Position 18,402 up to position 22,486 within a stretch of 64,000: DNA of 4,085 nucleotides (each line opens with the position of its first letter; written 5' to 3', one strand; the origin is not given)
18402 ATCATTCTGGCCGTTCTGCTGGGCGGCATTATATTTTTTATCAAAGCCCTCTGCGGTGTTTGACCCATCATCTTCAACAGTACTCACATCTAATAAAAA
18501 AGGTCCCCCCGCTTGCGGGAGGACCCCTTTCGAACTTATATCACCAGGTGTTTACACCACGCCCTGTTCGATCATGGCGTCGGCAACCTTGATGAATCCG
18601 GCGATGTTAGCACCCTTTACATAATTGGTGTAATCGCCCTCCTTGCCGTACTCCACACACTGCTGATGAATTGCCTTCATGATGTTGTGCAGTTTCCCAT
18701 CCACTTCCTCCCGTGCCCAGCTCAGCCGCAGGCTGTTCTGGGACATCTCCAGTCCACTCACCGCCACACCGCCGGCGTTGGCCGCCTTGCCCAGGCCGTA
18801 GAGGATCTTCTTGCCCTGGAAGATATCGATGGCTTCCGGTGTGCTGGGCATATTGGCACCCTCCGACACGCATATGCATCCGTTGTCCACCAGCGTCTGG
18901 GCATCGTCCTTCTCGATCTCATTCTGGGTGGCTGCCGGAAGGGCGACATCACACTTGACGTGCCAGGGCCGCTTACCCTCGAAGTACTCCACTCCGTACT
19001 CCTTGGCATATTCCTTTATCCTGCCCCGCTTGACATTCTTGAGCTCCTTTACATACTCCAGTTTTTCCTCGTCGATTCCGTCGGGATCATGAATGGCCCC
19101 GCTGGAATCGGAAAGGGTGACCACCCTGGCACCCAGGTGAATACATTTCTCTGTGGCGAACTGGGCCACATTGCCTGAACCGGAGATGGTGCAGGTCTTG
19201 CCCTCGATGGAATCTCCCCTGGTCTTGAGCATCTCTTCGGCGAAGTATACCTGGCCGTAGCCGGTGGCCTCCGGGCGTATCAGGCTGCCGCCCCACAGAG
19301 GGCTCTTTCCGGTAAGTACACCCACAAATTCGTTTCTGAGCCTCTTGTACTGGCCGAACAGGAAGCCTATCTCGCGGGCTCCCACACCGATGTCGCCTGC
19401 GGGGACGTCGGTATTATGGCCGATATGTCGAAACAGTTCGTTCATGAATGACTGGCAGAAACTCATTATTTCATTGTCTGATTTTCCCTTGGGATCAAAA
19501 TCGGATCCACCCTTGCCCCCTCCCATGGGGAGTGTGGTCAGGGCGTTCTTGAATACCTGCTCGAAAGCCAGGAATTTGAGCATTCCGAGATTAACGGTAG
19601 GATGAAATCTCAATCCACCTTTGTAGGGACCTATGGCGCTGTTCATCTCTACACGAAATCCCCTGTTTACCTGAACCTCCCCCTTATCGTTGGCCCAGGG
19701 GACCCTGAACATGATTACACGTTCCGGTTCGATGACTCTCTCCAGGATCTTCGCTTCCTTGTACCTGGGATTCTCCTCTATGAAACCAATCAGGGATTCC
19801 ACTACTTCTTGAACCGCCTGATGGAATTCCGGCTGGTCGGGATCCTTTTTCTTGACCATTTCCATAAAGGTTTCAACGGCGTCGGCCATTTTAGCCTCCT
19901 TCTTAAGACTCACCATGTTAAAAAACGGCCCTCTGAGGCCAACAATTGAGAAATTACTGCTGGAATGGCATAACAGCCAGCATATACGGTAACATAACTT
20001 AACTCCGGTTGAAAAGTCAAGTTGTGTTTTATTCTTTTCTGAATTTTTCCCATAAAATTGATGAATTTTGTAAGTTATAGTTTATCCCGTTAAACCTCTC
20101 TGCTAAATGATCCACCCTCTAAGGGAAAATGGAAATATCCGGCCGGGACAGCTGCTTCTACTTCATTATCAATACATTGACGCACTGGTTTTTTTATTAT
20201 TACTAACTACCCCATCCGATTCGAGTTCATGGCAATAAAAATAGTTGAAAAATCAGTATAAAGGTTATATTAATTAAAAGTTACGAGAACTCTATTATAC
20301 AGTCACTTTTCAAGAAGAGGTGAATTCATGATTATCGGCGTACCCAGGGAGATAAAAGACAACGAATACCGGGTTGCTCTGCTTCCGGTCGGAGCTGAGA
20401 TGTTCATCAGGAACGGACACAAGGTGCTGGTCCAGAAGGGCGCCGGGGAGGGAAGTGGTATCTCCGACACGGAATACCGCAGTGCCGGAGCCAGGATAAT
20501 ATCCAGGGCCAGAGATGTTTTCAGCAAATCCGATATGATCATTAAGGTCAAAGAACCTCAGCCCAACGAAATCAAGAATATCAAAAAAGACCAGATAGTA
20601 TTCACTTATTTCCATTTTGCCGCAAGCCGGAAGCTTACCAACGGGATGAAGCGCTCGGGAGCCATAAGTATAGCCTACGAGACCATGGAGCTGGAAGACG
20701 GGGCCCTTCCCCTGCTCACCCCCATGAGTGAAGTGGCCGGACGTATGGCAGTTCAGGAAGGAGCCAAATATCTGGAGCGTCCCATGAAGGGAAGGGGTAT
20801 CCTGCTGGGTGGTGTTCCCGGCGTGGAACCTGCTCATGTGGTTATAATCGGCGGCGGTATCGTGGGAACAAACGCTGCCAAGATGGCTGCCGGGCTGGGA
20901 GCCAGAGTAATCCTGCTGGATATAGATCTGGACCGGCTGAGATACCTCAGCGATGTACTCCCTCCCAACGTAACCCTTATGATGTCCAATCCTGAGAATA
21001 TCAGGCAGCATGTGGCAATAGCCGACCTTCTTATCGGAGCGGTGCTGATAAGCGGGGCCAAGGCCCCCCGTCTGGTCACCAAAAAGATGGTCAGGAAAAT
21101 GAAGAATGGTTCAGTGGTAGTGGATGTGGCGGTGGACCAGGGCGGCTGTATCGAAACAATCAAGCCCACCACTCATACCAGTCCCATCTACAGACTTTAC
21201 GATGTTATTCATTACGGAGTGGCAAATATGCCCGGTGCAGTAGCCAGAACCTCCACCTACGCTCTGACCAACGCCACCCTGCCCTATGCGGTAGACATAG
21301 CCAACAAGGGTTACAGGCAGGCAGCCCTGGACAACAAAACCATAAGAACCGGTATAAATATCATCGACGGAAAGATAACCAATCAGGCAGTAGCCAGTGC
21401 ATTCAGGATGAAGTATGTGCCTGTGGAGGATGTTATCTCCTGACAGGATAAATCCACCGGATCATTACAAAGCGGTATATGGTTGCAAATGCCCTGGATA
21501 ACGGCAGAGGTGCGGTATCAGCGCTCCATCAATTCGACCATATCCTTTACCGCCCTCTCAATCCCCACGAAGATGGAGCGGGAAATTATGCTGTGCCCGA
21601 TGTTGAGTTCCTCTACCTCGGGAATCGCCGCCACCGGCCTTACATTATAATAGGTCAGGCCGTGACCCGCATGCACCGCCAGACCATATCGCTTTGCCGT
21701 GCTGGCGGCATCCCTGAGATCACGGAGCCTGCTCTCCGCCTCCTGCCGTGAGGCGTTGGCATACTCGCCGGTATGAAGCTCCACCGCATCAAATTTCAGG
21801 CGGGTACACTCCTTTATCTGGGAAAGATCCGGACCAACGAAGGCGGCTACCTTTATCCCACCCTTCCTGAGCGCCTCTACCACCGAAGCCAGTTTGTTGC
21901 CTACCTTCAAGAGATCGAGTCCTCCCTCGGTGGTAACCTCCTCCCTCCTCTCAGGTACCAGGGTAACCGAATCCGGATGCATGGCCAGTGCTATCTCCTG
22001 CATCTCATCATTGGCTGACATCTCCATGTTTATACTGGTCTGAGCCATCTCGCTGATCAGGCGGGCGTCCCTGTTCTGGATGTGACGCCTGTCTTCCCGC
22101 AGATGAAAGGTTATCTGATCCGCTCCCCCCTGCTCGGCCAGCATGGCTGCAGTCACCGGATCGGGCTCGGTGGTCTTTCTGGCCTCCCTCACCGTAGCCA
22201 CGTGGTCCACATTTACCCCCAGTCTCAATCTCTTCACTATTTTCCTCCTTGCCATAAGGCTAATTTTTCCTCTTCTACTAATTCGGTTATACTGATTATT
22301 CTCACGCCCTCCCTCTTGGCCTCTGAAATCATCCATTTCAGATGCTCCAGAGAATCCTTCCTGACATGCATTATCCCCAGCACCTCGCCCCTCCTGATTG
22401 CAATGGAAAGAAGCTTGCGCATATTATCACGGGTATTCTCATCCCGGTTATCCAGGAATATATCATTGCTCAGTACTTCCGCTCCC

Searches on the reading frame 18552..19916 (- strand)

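Call 18: search_protein_families(library=ncbifam, proteins=[window:18552-19916:-], max_evalue=0.00001)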
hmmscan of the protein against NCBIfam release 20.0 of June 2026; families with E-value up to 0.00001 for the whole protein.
window:18552-19916:- (454 aa): 5 families
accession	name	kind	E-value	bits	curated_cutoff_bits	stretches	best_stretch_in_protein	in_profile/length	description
NF006929.0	PRK09414.1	equivalog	1.5e-231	769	536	1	10-454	3-445/445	NADP-specific glutamate dehydrogenase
NF010634.0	PRK14031.1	equivalog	8.1e-217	720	822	1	17-454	6-444/444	NADP-specific glutamate dehydrogenase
NF010633.0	PRK14030.1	subfamily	4.2e-204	678.7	743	1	14-454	3-445/445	glutamate dehydrogenase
NF040817.1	GdhA_Arch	equivalog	7.5e-68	229.6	750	1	55-454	25-417/419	glutamate dehydrogenase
NF041398.1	GluDhGdhB_Halo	equivalog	1.5e-65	221.7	620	1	55-453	22-408/410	glutamate dehydrogenase GdhB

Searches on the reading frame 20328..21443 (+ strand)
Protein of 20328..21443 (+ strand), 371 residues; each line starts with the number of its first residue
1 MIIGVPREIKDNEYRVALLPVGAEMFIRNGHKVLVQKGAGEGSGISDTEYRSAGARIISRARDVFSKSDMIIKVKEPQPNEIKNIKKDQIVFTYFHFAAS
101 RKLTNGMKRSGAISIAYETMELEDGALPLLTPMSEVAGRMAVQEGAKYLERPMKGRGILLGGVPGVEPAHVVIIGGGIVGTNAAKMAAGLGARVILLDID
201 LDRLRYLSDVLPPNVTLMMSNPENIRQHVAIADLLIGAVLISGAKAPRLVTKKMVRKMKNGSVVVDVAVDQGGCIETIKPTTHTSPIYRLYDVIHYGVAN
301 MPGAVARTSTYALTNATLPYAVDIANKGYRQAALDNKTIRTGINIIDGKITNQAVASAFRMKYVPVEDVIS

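Call 18: search_protein_families(library=ncbifam, proteins=[window:20328-21443:+], max_evalue=0.00001)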
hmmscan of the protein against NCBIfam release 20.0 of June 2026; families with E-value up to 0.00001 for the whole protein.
window:20328-21443:+ (371 aa): 3 families
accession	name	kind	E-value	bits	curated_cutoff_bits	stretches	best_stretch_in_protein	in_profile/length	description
TIGR00518.1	alaDH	equivalog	2.3e-156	520.4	391.85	1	1-370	1-369/370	alanine dehydrogenase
NF006942.0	PRK09424.1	equivalog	1.3e-46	159.4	383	2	1-198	1-195/510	Re/Si-specific NAD(P)(+) transhydrogenase subunit alpha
TIGR00561.1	pntA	equivalog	5.7e-37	127.5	444.4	2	3-198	2-194/511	Re/Si-specific NAD(P)(+) transhydrogenase subunit alpha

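Call 64: find_encoding_contigs(protein=window:20328-21443:+, flank=1000, max_places=3)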
Protein window:20328-21443:+ (371 aa): 4 contigs read that carry it; 1 place shown.
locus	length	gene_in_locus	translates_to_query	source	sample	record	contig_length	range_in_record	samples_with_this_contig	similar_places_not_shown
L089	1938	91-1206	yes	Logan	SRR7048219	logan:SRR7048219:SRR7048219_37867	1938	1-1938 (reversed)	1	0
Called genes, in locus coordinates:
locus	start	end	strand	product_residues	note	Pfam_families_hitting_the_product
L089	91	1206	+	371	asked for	PF05222:AlaDh_PNT_N, PF01262:AlaDh_PNT_C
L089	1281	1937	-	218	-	?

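Call 65: list_cluster_members(proteins=[window:20328-21443:+, window:18552-19916:-, window:57634-58425:-, window:58449-58802:-, window:30168-31715:-, window:36807-37865:-, window:60210-62378:-, window:13410-15095:+])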
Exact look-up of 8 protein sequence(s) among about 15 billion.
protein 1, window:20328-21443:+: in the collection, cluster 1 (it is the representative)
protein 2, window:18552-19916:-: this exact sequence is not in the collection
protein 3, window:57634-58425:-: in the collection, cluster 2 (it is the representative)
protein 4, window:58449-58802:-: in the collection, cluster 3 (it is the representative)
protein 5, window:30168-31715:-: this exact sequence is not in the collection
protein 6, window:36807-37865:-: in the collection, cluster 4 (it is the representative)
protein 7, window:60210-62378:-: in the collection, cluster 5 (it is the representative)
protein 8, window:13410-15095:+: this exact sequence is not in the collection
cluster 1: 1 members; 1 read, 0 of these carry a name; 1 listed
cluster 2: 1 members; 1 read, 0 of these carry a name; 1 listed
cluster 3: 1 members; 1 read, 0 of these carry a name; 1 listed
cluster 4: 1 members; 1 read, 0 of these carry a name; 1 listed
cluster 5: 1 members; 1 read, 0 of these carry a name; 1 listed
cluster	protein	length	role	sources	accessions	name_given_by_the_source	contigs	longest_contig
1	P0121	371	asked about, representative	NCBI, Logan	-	-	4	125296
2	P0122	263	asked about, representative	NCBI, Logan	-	-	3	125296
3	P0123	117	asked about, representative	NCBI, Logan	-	-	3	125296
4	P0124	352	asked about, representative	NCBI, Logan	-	-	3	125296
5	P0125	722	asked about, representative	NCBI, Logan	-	-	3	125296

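Call 66: find_encoding_contigs(protein=P0125, flank=10000, max_places=3)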
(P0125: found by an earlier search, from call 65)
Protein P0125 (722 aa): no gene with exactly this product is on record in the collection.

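Call 67: find_encoding_contigs(protein=P0122, flank=10000, max_places=4)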
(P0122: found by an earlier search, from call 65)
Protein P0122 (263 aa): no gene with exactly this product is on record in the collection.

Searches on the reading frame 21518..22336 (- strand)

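Call 18: search_protein_families(library=ncbifam, proteins=[window:21518-22336:-], max_evalue=0.00001)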
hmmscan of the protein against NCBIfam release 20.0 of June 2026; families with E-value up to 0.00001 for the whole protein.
window:21518-22336:- (272 aa): 6 families
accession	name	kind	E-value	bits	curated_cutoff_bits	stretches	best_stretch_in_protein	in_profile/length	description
NF003625.0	PRK05265.1-3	equivalog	8.2e-101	336.3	190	1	37-271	3-238/242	pyridoxine 5'-phosphate synthase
NF003627.0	PRK05265.1-5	equivalog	5.3e-95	317.3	207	1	38-271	2-239/240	pyridoxine 5'-phosphate synthase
NF003623.0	PRK05265.1-1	equivalog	5.1e-92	307.6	347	1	35-271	2-239/243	pyridoxine 5'-phosphate synthase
NF003624.0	PRK05265.1-2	equivalog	3.5e-91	305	331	1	34-272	3-245/252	pyridoxine 5'-phosphate synthase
TIGR00559.1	pdxJ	equivalog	1.7e-87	293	192.75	1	38-271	1-238/239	pyridoxine 5'-phosphate synthase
NF003626.0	PRK05265.1-4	equivalog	8.8e-55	185.5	222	1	37-270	3-242/246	pyridoxine 5'-phosphate synthase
